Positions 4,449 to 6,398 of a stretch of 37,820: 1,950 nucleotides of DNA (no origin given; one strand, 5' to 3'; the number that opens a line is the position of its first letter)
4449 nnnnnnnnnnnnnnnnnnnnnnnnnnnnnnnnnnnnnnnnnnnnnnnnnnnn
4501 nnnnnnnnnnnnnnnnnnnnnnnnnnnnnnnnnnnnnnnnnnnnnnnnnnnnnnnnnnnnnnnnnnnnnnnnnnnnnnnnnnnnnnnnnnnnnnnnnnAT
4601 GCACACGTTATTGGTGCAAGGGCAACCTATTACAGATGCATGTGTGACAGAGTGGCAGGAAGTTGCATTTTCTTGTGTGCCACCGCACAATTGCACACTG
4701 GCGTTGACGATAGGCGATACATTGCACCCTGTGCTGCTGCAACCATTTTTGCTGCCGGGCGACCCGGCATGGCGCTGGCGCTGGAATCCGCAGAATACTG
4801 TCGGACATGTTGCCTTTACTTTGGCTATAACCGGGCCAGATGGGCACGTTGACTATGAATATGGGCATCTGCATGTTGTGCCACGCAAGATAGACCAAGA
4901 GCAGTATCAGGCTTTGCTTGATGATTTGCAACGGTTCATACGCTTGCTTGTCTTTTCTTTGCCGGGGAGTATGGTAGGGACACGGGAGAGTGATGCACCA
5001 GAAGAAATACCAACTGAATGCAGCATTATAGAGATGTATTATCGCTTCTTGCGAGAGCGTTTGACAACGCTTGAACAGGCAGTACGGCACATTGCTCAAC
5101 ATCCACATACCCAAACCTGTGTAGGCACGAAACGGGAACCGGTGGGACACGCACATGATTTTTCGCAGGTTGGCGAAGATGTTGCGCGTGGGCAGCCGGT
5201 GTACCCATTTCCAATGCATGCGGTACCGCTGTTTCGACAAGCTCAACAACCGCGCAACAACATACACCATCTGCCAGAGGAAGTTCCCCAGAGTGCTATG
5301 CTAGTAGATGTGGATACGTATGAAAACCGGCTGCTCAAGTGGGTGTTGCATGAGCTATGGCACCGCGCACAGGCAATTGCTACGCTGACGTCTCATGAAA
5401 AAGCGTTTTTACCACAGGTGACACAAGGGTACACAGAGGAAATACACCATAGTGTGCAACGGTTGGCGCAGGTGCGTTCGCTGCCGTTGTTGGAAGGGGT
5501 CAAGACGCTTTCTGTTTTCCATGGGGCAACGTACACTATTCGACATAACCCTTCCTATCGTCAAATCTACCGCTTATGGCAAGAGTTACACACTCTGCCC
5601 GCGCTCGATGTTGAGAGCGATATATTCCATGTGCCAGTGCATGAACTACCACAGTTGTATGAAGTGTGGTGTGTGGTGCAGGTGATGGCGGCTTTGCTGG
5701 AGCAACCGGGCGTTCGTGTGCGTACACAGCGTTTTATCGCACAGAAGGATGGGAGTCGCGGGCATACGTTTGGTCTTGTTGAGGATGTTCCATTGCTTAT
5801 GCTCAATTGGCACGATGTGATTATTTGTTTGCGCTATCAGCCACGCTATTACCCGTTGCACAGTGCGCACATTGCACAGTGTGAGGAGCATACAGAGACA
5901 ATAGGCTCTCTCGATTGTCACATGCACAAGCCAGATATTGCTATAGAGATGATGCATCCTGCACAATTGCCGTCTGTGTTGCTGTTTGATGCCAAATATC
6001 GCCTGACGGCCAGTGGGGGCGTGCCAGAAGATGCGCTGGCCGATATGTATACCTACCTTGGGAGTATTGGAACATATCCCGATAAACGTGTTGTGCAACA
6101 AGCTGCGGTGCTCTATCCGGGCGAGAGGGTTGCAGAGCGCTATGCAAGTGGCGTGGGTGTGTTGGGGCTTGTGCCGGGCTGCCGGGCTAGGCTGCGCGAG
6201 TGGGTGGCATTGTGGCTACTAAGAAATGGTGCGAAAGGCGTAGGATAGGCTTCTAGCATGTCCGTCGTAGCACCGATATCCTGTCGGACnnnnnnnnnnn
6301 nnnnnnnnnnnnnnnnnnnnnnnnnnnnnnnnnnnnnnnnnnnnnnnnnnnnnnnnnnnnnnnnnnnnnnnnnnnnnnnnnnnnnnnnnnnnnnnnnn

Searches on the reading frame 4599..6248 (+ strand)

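Call 12: search_protein_families(library=pfam, proteins=[window:4599-6248:+], max_evalue=0.01)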
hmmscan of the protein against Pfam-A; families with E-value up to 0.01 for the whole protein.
window:4599-6248:+ (549 aa): 2 families
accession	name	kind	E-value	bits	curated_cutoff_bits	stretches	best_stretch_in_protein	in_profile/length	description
PF09823.15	DUF2357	-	3.5e-22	79.3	23.3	1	63-327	5-251/251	Domain of unknown function (DUF2357)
PF04411.18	PDDEXK_7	-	2.4e-18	67.2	22.1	1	352-510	1-163/164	PD-(D/E)XK nuclease superfamily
